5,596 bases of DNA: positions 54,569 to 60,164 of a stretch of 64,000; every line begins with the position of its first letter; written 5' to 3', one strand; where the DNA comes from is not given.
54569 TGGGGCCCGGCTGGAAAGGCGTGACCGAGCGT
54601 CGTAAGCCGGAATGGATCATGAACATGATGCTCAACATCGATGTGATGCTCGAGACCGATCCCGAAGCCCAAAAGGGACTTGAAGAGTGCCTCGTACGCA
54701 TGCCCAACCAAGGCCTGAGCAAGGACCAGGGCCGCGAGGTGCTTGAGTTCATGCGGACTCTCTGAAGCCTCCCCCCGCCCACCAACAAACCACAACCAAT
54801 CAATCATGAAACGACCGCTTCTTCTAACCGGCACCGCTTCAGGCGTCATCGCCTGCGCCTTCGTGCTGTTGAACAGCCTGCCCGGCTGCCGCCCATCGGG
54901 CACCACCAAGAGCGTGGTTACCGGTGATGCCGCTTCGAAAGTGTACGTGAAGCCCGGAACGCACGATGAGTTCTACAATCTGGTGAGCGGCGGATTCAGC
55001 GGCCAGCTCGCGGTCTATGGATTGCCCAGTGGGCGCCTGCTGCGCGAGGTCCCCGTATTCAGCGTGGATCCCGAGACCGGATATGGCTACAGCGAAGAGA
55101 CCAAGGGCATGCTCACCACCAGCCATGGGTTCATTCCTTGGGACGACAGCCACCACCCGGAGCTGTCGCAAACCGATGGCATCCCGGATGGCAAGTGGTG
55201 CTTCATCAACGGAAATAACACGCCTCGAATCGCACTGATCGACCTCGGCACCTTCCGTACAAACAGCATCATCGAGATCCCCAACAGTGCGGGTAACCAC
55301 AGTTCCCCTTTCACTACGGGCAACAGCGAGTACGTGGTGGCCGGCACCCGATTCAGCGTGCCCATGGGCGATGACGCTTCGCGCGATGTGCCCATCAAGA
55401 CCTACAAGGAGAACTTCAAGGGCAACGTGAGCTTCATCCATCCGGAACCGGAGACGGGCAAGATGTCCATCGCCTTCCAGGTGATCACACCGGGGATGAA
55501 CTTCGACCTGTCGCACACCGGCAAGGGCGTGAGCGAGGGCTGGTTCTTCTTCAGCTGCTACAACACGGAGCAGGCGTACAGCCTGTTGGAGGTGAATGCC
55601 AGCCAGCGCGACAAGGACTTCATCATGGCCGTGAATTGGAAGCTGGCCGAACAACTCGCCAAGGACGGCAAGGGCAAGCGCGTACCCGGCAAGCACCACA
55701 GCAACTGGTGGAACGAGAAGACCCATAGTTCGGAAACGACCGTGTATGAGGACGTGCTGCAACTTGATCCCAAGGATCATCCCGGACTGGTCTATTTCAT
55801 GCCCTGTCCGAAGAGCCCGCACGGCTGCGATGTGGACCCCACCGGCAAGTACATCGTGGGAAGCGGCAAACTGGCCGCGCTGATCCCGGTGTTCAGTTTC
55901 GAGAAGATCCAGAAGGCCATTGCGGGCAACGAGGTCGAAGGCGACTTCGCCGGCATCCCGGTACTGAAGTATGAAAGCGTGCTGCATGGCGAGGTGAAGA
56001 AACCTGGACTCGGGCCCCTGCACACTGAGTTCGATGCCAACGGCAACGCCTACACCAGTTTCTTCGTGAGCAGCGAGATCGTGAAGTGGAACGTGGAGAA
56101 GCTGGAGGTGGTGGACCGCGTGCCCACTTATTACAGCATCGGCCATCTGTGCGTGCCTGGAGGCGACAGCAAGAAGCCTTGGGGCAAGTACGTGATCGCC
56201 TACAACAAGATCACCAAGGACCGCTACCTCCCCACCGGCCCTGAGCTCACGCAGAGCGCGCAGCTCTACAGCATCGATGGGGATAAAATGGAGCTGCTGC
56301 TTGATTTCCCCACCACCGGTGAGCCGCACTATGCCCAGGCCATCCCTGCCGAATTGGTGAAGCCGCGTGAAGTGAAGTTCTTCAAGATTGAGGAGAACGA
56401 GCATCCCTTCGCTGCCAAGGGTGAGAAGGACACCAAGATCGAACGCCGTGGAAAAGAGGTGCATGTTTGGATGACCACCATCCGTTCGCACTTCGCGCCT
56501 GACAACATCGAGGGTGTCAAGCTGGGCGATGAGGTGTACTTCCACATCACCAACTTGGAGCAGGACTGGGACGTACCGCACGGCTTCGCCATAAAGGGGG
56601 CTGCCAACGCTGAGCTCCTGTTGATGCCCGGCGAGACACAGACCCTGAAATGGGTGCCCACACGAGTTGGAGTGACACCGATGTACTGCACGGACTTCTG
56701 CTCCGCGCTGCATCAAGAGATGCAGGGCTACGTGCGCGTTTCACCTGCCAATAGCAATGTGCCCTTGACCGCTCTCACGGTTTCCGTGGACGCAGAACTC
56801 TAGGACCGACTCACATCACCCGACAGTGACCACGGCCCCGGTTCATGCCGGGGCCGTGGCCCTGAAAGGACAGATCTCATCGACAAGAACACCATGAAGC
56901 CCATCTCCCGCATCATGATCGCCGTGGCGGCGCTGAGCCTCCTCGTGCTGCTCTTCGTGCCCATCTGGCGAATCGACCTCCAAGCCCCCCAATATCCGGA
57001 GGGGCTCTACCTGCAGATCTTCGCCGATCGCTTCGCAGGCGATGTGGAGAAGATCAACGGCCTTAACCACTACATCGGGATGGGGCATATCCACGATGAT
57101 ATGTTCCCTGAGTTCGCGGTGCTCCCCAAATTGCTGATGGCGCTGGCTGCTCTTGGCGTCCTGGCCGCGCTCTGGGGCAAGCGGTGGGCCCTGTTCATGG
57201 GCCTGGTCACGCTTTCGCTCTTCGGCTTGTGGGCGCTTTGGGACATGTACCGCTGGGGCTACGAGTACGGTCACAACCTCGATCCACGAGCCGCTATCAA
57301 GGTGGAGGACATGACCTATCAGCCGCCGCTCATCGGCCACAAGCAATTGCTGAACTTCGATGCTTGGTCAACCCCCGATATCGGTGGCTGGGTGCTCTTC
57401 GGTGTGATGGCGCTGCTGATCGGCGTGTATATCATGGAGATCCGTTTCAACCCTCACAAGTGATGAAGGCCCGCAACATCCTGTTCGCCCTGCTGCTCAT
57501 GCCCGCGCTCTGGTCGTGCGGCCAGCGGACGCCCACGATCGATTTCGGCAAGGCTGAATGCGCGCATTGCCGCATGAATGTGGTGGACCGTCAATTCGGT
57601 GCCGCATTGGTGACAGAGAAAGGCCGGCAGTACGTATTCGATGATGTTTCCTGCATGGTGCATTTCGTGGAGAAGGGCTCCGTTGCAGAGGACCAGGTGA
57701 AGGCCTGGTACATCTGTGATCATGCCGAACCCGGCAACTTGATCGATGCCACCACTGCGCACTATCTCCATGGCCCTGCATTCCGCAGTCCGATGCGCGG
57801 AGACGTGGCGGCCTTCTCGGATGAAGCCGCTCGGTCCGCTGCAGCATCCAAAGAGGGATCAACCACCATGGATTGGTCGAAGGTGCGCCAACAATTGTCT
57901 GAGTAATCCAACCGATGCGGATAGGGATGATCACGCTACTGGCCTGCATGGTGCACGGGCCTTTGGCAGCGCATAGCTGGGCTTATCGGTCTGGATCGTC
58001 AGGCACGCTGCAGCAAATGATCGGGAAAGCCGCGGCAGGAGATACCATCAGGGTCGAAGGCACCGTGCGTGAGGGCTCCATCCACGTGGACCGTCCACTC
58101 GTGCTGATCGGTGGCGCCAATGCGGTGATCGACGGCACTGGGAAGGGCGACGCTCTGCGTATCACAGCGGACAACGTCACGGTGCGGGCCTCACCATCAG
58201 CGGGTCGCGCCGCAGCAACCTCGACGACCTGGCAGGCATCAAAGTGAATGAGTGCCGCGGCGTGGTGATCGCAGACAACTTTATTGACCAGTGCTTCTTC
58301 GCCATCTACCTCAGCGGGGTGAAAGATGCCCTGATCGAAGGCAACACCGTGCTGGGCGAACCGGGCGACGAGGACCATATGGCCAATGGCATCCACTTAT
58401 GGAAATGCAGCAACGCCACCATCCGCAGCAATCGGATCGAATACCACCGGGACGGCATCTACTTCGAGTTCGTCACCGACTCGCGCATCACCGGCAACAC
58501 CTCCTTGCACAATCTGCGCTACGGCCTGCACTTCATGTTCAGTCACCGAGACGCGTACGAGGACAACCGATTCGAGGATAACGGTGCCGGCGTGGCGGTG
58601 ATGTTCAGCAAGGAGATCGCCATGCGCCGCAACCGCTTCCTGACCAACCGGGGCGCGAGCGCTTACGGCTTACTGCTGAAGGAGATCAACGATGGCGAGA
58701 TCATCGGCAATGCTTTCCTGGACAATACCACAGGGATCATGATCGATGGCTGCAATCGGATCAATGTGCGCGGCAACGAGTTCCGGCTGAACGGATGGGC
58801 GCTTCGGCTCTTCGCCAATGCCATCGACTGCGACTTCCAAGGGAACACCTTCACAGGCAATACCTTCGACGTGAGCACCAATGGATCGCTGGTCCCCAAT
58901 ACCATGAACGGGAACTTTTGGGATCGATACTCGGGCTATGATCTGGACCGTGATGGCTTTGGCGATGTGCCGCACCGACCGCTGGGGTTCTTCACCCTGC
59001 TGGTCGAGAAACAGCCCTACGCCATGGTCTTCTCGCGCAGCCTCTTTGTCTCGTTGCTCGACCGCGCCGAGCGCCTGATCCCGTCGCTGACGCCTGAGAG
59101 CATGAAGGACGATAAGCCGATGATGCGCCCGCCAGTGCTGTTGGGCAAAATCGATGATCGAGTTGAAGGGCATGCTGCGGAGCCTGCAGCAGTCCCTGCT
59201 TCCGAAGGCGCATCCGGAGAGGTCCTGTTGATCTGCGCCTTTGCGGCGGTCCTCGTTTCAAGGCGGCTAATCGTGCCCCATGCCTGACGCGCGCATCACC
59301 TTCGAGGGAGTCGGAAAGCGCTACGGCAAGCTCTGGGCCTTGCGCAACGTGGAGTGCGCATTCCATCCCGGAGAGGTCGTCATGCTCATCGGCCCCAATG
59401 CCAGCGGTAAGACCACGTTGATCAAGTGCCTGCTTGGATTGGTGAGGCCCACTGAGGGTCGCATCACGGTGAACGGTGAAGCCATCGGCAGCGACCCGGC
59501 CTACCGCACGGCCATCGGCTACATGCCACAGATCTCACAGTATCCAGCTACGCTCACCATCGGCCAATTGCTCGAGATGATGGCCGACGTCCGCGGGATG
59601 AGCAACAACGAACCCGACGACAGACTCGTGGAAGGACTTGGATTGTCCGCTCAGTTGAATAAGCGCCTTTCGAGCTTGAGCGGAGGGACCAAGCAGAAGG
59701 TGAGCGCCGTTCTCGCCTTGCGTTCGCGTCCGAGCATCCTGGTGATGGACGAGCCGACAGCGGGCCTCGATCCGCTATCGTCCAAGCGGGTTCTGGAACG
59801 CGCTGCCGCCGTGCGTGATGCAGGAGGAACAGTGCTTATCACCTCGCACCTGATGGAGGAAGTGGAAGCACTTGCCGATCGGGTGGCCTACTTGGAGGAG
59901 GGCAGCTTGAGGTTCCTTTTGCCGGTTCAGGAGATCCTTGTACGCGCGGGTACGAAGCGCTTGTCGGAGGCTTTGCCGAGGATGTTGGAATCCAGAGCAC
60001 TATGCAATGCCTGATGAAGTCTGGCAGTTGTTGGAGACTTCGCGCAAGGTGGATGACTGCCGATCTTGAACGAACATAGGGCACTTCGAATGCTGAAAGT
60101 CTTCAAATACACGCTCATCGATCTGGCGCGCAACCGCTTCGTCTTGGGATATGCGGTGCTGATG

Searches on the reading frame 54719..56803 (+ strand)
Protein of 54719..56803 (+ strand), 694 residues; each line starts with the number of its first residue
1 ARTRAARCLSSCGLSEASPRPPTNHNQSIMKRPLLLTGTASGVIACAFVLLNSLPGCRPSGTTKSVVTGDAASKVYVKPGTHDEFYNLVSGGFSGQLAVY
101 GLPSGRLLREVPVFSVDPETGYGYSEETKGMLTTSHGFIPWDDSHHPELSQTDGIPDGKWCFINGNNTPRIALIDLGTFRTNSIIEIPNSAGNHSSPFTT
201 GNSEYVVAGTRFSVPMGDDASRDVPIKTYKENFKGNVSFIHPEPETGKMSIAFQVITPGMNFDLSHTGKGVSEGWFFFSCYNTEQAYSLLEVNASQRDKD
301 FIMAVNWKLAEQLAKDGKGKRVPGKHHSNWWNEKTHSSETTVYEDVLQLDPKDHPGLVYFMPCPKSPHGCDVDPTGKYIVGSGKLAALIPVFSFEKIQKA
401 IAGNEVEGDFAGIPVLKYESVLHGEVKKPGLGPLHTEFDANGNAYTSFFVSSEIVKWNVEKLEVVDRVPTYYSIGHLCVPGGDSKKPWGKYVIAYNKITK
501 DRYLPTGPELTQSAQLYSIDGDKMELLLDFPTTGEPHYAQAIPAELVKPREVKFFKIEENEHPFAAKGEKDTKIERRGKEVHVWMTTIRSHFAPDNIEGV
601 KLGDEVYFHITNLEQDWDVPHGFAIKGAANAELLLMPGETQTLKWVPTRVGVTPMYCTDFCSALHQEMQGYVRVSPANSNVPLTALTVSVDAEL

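Call 20: search_protein_families(library=pfam, max_evalue=0.001, proteins=[window:54719-56803:+])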
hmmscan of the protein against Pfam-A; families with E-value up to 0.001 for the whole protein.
window:54719-56803:+ (694 aa): 1 family
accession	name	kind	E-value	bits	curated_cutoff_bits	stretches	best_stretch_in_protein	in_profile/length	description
PF18764.7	nos_propeller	-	1.7e-33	114.8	30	1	467-537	1-71/71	Nitrous oxide reductase propeller repeat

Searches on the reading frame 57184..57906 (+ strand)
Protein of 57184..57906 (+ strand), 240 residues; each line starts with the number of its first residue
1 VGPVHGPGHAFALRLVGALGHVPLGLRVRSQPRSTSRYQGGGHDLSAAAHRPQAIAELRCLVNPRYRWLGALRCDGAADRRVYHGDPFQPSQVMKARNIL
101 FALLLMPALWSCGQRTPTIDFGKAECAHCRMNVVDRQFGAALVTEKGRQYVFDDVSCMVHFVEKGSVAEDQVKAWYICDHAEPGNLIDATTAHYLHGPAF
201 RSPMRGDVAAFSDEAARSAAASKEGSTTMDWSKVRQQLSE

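Call 77: search_protein_families(library=pfam, max_evalue=0.001, proteins=[window:57184-57906:+])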
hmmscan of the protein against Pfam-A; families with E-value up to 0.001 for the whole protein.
window:57184-57906:+ (240 aa): 1 family
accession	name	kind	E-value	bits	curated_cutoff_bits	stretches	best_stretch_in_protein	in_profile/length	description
PF05573.18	NosL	-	9.6e-12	45.8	24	1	123-237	7-129/131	NosL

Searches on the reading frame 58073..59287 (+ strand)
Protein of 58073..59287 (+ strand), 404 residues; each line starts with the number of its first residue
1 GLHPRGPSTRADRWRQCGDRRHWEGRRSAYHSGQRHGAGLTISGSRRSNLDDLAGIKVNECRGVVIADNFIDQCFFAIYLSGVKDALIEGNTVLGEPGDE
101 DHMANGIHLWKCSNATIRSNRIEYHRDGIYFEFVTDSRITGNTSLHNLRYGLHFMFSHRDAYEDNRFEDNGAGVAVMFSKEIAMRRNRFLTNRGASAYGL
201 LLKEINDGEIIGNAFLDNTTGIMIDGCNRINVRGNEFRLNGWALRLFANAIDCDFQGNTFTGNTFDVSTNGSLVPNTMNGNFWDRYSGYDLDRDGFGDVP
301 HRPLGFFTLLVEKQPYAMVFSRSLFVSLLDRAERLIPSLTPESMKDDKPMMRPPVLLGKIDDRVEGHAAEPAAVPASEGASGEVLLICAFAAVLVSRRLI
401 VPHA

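Call 20: search_protein_families(library=pfam, max_evalue=0.001, proteins=[window:58073-59287:+])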
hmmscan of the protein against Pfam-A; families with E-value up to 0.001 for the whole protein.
window:58073-59287:+ (404 aa): 2 families
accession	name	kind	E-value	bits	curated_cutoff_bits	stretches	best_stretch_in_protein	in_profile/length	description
PF05048.19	NosD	-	2.5e-38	132.1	23.6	1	99-288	8-212/212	Periplasmic copper-binding protein (NosD)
PF13229.12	Beta_helix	-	5.4e-27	94.8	25.9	2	54-196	1-141/158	Right handed beta helix region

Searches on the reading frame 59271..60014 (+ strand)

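Call 77: search_protein_families(library=pfam, max_evalue=0.001, proteins=[window:59271-60014:+])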
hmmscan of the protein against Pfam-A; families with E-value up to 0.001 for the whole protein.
window:59271-60014:+ (247 aa): 6 families
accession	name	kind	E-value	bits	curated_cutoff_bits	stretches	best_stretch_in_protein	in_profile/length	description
PF00005.33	ABC_tran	-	3.8e-27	96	25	1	24-164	1-137/137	ABC transporter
PF13304.12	AAA_21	-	2.4e-15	57.8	27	2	132-197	234-302/304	AAA domain, putative AbiEii toxin, Type IV TA system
PF13191.12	AAA_16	-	7.2e-05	23.8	32.6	1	33-161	24-140/167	AAA ATPase domain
PF02463.25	SMC_N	-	0.00033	20.6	40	0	26-54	17-44/220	RecF/RecN/SMC N terminal domain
PF13555.12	AAA_29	-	0.00038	20.6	27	1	28-69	16-56/61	P-loop containing region of AAA domain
PF13476.12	AAA_23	-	0.00094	20.3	27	0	25-54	11-39/201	AAA domain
